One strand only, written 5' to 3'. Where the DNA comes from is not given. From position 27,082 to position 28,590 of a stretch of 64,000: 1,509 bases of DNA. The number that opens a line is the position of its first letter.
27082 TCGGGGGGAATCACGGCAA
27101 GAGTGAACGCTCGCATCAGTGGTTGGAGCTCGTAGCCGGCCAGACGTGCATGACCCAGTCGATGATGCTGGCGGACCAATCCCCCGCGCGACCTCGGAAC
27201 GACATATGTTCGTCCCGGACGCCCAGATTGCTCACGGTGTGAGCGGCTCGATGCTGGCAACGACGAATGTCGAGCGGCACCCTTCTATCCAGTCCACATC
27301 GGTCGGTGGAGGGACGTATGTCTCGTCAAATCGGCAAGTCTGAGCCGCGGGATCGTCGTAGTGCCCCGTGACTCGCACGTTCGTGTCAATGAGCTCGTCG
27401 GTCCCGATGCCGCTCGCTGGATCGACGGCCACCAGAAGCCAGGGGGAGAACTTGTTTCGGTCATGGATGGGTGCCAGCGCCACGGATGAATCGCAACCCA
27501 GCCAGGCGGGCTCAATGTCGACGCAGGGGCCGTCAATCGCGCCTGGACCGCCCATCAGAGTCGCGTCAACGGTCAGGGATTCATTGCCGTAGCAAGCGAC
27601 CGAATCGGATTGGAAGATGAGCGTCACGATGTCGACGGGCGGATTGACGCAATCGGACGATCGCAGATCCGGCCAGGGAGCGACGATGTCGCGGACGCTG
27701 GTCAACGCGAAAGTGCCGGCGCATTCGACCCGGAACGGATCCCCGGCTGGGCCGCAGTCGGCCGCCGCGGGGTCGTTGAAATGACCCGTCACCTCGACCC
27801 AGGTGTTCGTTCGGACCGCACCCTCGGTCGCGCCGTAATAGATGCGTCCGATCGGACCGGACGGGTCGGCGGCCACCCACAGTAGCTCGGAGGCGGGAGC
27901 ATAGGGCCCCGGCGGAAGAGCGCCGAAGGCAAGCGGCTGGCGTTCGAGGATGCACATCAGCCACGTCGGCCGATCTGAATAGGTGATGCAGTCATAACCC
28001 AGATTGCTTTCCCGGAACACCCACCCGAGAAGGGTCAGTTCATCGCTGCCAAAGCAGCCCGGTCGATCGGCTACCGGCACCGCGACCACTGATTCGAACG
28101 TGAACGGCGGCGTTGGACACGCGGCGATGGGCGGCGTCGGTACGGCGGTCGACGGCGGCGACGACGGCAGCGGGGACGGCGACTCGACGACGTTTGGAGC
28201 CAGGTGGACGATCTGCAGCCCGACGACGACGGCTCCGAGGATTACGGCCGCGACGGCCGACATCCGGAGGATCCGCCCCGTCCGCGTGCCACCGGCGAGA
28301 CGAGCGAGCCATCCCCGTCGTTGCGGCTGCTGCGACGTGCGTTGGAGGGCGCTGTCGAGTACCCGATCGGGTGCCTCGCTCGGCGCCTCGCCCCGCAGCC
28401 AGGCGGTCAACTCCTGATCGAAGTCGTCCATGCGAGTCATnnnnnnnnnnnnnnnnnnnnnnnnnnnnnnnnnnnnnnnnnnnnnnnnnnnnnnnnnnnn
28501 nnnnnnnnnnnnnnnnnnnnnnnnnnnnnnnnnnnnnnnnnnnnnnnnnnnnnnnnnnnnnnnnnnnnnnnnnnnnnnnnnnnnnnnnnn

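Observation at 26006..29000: ECF sigma / anti-sigma pair whose sensor carries a duplicated, unrecognised Cys-containing extracytoplasmic module, plus a free-standing paralog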

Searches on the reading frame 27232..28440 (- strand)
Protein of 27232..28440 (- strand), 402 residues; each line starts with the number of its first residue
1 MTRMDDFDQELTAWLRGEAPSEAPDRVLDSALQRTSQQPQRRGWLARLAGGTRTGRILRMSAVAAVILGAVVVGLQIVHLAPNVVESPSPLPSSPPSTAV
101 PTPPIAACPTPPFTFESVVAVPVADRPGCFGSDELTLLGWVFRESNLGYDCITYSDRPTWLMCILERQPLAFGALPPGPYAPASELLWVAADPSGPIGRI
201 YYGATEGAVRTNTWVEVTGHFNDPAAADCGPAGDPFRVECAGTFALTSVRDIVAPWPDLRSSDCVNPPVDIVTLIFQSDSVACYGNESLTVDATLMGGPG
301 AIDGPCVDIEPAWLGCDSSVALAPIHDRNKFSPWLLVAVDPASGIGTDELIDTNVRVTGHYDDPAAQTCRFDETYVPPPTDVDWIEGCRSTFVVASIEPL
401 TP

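Call 3: search_protein_families(library=pfam, proteins=[window:27232-28440:-], max_evalue=1)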
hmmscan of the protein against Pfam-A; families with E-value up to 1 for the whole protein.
window:27232-28440:- (402 aa): 0 families

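Call 4: search_protein_families(library=ncbifam, proteins=[window:27232-28440:-], max_evalue=1)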
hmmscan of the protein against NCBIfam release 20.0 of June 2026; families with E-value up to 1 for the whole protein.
window:27232-28440:- (402 aa): 1 family
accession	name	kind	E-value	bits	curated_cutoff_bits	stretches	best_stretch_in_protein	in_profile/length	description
NF052375.1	antisigma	equivalog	0.017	15.1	100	1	9-79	36-105/217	anti-sigma factor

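Call 7: find_homologous_proteins(query=window:27232-28440:-, max_evalue=0.001)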
Query window:27232-28440:- (402 aa): 77 proteins with E <= 0.001 among 8000 candidates.
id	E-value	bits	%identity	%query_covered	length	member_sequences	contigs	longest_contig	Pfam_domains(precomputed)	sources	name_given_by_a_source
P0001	2.6e-271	918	100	99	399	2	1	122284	-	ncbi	ncbi:MAG: hypothetical protein WD736_06350 [Chloroflexota bacterium]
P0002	5.0e-215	732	78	100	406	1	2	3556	-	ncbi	ncbi:MAG: hypothetical protein ACRDGH_05585 [Candidatus Limnocylindria bacterium]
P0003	5.9e-102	360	44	99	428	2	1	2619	-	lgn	-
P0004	7.5e-83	297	41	100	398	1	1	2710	-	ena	-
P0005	2.0e-79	285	40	100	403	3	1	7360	-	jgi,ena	-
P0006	3.1e-67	245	49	35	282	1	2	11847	-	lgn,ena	-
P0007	2.2e-65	239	47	70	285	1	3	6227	-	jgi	jgi:hypothetical protein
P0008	1.3e-61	227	46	35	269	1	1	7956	-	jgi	jgi:hypothetical protein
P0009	2.0e-61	226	47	35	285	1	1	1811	-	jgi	jgi:hypothetical protein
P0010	3.5e-61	225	43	46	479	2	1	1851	-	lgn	-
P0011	6.7e-59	218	49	35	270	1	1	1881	-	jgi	jgi:hypothetical protein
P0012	2.9e-58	216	50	35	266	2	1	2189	-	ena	-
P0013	3.5e-57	212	49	35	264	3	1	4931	-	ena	-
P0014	1.8e-55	207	44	46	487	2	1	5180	-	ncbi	-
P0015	1.3e-54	204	50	34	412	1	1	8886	-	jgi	jgi:hypothetical protein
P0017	4.7e-53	199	48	35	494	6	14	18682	-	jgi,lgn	jgi:hypothetical protein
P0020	1.4e-52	197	49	35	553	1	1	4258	PF10647.16,PF26549.1,PF00930.28,PF26550.2,PF07676.19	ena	-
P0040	2.0e-45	173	35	64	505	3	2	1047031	-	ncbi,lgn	ncbi:MAG: hypothetical protein WD402_08640 [Chloroflexota bacterium]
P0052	8.7e-42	161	46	35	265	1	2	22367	-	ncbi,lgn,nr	ncbi:MAG TPA: hypothetical protein VFH90_11405 [Candidatus Limnocylindria bacterium]|nr:hypothetical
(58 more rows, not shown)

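Call 8: search_solved_structures(query=window:27232-28440:-, max_evalue=10)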
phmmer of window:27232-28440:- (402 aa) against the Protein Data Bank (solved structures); distinct sequences matched with E-value up to 10: 6.
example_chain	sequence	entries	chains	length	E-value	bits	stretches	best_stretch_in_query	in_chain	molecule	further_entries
8yo8_A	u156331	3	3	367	0.57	12.1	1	204-253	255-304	Ferroptosis suppressor protein 1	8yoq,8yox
8jsc_C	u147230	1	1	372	0.58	12.1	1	204-253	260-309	Ferroptosis suppressor protein 1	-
8wik_A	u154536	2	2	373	0.58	12.1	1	204-253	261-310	Ferroptosis suppressor protein 1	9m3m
7qsd_s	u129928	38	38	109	0.99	11.3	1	61-114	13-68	NADH dehydrogenase [ubiquinone] flavoprotein 3, mitochondrial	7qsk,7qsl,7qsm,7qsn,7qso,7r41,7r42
6n07_A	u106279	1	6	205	1.3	10.9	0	161-209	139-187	Microcompartments protein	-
5v74_A8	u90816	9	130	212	1.4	10.8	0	161-209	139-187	Microcompartments protein | Microcompartments protein HO-5816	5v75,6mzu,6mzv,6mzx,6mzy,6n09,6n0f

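Call 22: find_encoding_contigs(protein=P0001, flank=10000, max_places=3)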
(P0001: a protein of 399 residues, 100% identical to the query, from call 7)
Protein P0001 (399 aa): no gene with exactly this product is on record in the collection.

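Call 23: find_encoding_contigs(protein=P0040, flank=8000, max_places=3)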
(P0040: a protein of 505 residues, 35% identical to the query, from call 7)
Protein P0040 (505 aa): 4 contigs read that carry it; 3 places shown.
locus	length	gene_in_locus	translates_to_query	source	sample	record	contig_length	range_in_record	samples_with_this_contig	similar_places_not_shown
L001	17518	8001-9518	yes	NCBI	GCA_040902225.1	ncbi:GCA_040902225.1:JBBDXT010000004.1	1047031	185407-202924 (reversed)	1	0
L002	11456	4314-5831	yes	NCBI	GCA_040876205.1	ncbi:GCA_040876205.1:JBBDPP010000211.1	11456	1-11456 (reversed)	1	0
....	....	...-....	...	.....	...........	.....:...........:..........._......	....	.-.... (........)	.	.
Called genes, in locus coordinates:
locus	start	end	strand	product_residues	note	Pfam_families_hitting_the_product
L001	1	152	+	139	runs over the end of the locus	PF23621:BP74_N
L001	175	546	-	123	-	PF04237:YjbR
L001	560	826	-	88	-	-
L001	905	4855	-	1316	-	PF02811:PHP, PF07733:DNA_pol3_alpha, PF17657:DNA_pol3_finger, PF14579:HHH_6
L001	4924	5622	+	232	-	PF01738:DLH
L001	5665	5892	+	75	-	PF04542:Sigma70_r2 (weak)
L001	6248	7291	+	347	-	-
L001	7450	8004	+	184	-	PF04542:Sigma70_r2, PF08281:Sigma70_r4_2, PF04545:Sigma70_r4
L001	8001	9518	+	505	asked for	-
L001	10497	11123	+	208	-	PF07676:PD40 (faint), PF26549:Tricorn_N (faint)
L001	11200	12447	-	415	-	PF13347:MFS_2 (faint), PF07690:MFS_1, PF12832:MFS_1_like (weak), PF07690:MFS_1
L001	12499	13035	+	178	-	PF13302:Acetyltransf_3, PF00583:Acetyltransf_1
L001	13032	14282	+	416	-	PF05977:MFS_3, PF07690:MFS_1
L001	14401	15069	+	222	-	PF24096:DUF7379 (faint), PF01674:Lipase_2 (faint), PF02089:Palm_thioest (weak), PF12697:Abhydrolase_6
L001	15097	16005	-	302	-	PF00296:Bac_luciferase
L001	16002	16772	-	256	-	PF01872:RibD_C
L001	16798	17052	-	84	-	-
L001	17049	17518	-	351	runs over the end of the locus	PF11799:IMS_C (weak)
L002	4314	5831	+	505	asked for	-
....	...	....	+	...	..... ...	-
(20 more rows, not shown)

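Call 41: search_protein_families(library=pfam, proteins=[P0017, P0040], max_evalue=5)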
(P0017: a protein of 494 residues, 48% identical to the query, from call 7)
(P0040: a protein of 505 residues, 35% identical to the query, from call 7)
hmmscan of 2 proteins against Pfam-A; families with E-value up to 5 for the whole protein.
P0017 (494 aa): 2 families
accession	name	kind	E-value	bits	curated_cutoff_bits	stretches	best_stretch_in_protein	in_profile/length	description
PF08239.17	SH3_3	-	0.0073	16.9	27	1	266-280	2-16/54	Bacterial SH3 domain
PF21828.1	DUF6888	-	0.22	11.8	27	1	410-454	11-54/55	Domain of unknown function (DUF6888)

P0040 (505 aa): 2 families
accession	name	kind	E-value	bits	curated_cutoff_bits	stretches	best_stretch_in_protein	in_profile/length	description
PF08239.17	SH3_3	-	0.081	13.6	27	0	272-287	2-17/54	Bacterial SH3 domain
PF21828.1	DUF6888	-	0.18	12.1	27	1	418-443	10-35/55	Domain of unknown function (DUF6888)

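Call 49: find_encoding_contigs(protein=P0002, flank=5000, max_places=2)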
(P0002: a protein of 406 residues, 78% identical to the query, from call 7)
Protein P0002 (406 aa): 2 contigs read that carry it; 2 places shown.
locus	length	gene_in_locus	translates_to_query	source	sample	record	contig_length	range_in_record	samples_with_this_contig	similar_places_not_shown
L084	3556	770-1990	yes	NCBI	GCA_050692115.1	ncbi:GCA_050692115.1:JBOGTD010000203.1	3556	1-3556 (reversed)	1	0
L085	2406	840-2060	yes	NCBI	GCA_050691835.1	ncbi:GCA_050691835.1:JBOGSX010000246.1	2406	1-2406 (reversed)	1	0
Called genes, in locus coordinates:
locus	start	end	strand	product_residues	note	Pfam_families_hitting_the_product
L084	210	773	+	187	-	PF07638:Sigma70_ECF (weak), PF04542:Sigma70_r2, PF08281:Sigma70_r4_2, PF04545:Sigma70_r4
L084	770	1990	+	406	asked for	-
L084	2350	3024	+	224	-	-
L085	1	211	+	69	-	?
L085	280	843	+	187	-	PF07638:Sigma70_ECF (weak), PF04542:Sigma70_r2, PF08281:Sigma70_r4_2, PF04545:Sigma70_r4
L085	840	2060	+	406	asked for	-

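Call 50: find_encoding_contigs(protein=P0005, flank=5000, max_places=2)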
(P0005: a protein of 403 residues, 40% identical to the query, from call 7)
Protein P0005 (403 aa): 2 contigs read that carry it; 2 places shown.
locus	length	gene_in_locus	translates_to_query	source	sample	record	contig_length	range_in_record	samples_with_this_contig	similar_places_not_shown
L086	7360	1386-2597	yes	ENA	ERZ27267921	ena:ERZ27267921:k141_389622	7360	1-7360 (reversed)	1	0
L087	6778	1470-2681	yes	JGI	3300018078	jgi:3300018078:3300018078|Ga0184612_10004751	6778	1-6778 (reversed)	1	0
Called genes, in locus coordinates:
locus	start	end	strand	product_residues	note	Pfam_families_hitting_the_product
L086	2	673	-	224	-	?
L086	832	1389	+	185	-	PF04542:Sigma70_r2, PF08281:Sigma70_r4_2, PF04545:Sigma70_r4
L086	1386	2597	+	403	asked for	-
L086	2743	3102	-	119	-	-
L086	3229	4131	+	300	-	PF14257:DUF4349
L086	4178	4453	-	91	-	PF05016:ParE_toxin (weak)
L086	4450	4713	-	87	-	PF22180:RH3_dom (weak)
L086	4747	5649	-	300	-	PF00296:Bac_luciferase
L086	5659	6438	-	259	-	PF01872:RibD_C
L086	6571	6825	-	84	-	-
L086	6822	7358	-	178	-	?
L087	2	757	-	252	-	?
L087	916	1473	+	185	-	PF04542:Sigma70_r2, PF08281:Sigma70_r4_2, PF04545:Sigma70_r4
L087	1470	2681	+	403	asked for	-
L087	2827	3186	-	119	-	-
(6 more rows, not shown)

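Call 51: find_encoding_contigs(protein=P0003, flank=5000, max_places=2)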
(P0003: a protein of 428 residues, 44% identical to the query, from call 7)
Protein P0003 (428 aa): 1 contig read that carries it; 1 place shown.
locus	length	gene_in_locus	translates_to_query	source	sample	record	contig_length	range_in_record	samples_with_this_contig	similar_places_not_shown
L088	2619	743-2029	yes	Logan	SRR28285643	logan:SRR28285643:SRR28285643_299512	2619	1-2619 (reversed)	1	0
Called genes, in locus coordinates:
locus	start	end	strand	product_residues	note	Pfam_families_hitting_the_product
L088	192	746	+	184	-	PF07638:Sigma70_ECF (weak), PF04542:Sigma70_r2, PF08281:Sigma70_r4_2, PF04545:Sigma70_r4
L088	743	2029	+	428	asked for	-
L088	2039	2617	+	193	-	?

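Call 66: search_protein_families(library=ncbifam, proteins=[P0002, P0003, P0005, P0010, P0020, P0040, P0052], max_evalue=1)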
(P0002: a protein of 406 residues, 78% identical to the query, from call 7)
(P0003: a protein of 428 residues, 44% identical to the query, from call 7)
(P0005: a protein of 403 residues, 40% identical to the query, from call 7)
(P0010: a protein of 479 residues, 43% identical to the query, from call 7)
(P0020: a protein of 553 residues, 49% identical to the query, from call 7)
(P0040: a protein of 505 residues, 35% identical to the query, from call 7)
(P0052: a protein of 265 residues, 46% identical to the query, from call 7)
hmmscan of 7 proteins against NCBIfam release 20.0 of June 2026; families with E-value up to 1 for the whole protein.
P0002 (406 aa): 1 family
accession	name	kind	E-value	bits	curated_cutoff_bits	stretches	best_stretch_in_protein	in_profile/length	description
NF004847.0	PRK06198.1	subfamily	0.17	11.1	240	0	33-67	200-233/269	oxidoreductase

P0003 (428 aa): 1 family
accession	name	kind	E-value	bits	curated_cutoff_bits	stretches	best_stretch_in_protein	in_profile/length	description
NF038083.1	CU044_5270_fam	subfamily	0.52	10.1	100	0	28-101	10-72/284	CU044_5270 family protein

P0005 (403 aa): 0 families

P0010 (479 aa): 0 families

P0020 (553 aa): 8 families
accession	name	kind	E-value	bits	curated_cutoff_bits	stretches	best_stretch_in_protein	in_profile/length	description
TIGR02800.1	propeller_TolB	equivalog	2.4e-32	112.4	343.15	2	288-418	240-375/418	Tol-Pal system beta propeller repeat protein TolB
NF002183.0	PRK01029.1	equivalog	3.1e-14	52.8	405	3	455-523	330-401/429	Tol-Pal system protein TolB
NF033523.0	lasso_peptidase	equivalog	1.3e-13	50.7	400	3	279-339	85-148/638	Atxe2 family lasso peptide isopeptidase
NF053518.1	DipepPtdsDpp5Prph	equivalog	1e-10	40.8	900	3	463-511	218-266/655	dipeptidyl-peptidase Dpp5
NF010141.1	PRK13616.1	equivalog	0.039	12.5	602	1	368-483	346-472/584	MtrAB system accessory lipoprotein LpqB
TIGR04268.1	FxSxx-COOH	equivalog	0.05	13.9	28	1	22-42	13-33/44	FxSxx-COOH cyclophane-containing RiPP peptide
NF052339.1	hydrazine_alpha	equivalog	0.075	10.9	800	0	375-423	113-159/804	hydrazine synthase subunit alpha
NF045725.1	TmcD_fam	equivalog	0.078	11.8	440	0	458-515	311-365/412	electron transfer complex subunit TmcD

P0040 (505 aa): 0 families

P0052 (265 aa): 2 families
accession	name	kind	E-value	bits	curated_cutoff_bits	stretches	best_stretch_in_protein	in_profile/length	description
NF033186.1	internalin_K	exception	0.0081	14.6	1100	1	76-123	500-546/604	class 1 internalin InlK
NF052345.1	S_layer_anammox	exception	0.47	7.7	1400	1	85-113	1283-1311/1596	Kustd1514 family S-layer glycoprotein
